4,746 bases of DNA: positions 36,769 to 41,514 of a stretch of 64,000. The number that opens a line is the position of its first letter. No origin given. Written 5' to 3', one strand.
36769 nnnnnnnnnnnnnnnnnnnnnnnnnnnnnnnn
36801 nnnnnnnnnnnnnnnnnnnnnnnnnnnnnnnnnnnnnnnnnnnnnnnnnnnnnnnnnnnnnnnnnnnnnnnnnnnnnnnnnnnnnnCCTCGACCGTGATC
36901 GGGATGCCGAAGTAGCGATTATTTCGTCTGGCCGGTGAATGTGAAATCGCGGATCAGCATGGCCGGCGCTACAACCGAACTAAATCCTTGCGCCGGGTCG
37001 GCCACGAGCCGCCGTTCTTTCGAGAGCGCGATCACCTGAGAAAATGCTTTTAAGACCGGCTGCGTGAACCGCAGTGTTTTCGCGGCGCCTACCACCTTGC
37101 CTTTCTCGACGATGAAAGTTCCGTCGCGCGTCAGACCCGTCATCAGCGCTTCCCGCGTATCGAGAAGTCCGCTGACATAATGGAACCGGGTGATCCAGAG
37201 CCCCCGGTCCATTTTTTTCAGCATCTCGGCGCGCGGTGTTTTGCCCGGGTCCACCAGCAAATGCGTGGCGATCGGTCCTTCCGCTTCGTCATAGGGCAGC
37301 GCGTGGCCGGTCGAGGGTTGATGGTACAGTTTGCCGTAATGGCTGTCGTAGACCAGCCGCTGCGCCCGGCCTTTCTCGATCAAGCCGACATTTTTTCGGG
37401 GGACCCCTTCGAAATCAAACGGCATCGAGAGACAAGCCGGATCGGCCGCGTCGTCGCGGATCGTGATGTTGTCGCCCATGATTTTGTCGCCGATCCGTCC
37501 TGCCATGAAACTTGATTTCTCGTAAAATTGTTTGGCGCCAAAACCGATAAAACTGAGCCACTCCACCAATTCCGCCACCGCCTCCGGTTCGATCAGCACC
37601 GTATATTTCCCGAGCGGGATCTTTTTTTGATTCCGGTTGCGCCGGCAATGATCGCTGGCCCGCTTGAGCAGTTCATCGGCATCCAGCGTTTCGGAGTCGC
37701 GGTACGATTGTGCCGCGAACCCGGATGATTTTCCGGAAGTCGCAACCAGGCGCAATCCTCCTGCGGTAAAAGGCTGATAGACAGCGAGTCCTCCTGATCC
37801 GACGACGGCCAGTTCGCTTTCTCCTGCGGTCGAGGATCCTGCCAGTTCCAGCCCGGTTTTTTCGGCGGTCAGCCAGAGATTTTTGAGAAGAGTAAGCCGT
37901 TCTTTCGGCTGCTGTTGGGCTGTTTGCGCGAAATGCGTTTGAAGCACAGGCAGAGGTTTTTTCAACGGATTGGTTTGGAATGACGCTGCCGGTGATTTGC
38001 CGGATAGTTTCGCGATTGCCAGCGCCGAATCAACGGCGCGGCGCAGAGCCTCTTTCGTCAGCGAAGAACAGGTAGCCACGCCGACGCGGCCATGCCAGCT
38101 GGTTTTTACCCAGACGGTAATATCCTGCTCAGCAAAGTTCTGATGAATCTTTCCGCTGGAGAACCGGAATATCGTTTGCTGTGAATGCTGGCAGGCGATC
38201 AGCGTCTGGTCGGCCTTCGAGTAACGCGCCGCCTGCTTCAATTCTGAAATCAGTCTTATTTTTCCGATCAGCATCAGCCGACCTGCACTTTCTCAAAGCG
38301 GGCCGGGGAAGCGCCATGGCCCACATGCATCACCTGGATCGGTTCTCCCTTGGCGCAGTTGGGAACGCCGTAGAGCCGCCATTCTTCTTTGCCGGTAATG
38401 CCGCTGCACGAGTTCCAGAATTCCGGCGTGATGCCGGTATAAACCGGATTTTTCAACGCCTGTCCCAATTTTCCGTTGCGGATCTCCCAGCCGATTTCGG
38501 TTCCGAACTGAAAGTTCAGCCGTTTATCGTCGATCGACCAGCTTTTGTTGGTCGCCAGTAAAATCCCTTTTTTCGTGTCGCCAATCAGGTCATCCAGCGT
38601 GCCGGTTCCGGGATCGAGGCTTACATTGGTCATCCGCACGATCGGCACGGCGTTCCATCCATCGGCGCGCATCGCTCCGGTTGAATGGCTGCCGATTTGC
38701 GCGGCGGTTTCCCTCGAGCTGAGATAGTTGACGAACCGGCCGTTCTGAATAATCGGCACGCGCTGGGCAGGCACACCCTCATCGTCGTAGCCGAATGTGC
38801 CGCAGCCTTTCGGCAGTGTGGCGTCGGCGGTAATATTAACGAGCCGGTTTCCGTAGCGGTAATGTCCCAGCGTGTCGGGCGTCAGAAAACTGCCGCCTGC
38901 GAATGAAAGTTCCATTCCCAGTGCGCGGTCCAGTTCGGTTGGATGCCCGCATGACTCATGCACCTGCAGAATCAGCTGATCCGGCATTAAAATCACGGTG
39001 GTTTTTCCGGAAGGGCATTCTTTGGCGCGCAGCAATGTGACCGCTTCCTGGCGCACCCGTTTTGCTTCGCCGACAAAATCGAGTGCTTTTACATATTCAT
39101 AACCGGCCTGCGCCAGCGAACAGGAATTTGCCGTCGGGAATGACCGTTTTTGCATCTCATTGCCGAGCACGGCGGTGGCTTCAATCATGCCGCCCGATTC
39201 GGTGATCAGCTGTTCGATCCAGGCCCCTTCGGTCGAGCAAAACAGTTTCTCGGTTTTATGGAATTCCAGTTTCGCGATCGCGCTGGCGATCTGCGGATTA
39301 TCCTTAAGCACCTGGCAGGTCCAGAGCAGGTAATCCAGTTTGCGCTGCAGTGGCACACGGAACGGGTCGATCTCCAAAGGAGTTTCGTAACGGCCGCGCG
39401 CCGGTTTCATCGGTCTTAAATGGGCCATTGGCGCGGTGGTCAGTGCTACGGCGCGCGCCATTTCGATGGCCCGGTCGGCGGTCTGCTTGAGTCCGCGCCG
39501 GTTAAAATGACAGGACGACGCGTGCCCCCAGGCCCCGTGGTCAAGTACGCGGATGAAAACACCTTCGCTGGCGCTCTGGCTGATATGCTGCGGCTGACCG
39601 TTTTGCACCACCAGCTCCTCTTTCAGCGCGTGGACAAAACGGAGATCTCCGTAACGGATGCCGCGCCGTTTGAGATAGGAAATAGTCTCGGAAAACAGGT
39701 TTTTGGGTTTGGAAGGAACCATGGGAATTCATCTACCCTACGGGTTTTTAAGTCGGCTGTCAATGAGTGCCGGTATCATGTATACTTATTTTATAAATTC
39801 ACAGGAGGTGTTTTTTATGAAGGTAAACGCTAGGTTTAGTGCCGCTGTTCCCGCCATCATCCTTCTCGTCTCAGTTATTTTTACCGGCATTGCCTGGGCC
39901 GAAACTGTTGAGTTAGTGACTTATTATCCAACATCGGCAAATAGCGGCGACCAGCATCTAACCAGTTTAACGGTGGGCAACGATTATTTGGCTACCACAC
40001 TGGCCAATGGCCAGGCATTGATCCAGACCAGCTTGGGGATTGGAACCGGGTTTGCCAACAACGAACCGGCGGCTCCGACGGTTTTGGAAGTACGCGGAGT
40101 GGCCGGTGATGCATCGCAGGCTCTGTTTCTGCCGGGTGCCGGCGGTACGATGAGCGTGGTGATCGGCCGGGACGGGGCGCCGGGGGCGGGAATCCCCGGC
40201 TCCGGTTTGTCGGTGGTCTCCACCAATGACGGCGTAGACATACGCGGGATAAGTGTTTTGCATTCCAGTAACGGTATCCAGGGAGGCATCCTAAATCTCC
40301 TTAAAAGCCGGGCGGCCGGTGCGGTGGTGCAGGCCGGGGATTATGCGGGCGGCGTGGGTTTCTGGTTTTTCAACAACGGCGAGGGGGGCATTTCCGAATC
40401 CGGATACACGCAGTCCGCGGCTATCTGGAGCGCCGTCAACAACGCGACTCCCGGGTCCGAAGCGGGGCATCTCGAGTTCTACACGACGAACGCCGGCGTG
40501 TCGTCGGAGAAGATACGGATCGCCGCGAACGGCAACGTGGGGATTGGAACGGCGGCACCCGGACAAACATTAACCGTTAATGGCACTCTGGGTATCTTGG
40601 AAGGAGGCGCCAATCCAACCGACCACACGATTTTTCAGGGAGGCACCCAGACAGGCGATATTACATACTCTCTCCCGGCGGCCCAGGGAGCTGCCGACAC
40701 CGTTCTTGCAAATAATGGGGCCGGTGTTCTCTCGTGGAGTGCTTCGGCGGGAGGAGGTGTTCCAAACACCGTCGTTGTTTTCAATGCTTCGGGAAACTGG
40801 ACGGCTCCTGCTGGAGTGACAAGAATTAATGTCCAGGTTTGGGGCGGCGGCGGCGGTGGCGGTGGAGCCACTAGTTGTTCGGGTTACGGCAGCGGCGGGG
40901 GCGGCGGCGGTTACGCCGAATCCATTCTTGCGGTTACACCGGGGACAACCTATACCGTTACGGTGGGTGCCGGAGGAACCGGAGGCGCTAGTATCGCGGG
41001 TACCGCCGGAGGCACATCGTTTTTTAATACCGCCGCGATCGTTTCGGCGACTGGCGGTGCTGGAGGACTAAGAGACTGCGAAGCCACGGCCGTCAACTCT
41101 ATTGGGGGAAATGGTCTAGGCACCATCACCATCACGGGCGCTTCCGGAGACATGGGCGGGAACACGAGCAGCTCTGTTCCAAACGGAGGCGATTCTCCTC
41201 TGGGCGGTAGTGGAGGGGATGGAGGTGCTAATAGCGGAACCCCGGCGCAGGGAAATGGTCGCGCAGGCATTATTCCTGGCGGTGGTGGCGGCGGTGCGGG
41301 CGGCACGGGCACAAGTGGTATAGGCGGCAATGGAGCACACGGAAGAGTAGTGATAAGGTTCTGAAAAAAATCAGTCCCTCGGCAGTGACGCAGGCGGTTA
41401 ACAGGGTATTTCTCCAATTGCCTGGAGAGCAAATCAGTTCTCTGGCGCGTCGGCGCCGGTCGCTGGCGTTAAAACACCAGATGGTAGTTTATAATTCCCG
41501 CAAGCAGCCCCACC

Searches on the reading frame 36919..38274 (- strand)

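Call 34: search_protein_families(library=pfam, proteins=[window:36919-38274:-], max_evalue=0.001)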
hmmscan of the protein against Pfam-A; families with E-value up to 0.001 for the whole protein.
window:36919-38274:- (451 aa): 2 families
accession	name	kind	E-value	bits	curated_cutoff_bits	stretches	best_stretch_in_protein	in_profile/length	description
PF19289.4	PmbA_TldD_3rd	-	5.2e-44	150.5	22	1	222-448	2-220/220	PmbA/TldA metallopeptidase C-terminal domain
PF01523.21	PmbA_TldD_1st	-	6.6e-05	23.4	20.9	1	28-88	5-65/65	PmbA/TldA metallopeptidase domain 1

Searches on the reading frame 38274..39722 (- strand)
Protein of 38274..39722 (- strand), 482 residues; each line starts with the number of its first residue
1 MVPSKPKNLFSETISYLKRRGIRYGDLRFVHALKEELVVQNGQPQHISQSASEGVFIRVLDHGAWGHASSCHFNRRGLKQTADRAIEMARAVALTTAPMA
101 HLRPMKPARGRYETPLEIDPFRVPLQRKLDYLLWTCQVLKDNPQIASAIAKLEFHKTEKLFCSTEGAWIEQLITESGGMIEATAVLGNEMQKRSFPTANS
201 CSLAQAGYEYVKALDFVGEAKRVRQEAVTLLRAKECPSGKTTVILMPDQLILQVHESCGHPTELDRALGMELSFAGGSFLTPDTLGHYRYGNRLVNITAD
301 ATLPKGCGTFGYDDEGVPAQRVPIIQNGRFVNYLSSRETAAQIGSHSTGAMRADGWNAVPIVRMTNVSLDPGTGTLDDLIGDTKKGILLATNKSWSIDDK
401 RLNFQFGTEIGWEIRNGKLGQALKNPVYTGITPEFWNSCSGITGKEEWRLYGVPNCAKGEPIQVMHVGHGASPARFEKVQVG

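Call 34: search_protein_families(library=pfam, proteins=[window:38274-39722:-], max_evalue=0.001)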
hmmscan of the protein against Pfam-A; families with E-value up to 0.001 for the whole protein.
window:38274-39722:- (482 aa): 2 families
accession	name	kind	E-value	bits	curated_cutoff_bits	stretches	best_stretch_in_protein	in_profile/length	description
PF19289.4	PmbA_TldD_3rd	-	4e-38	131.2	22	1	238-481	1-218/220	PmbA/TldA metallopeptidase C-terminal domain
PF01523.21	PmbA_TldD_1st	-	8.1e-12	45.6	20.9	1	26-89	2-65/65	PmbA/TldA metallopeptidase domain 1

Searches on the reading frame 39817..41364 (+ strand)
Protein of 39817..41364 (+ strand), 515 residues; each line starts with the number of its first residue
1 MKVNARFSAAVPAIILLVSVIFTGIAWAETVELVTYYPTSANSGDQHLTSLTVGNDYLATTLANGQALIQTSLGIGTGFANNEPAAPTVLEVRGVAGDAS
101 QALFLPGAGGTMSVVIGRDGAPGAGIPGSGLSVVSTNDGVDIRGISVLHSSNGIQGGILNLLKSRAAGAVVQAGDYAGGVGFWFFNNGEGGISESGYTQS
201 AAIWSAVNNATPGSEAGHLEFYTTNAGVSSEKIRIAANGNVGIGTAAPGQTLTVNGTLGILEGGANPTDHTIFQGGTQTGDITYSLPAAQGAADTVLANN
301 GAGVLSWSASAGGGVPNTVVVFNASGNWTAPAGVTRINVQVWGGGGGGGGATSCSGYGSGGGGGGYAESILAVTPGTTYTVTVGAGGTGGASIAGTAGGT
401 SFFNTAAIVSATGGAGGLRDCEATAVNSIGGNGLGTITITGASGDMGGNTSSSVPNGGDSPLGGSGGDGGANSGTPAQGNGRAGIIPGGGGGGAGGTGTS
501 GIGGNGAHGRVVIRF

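Call 6: search_protein_families(library=pfam, proteins=[window:39817-41364:+], max_evalue=0.01)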
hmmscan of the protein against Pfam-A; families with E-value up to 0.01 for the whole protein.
window:39817-41364:+ (515 aa): 1 family
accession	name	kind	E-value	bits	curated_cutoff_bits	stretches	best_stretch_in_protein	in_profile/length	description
PF21722.4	Gly_rich_2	-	5.4e-15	56.5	24.3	1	327-515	7-225/226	Glycine-rich domain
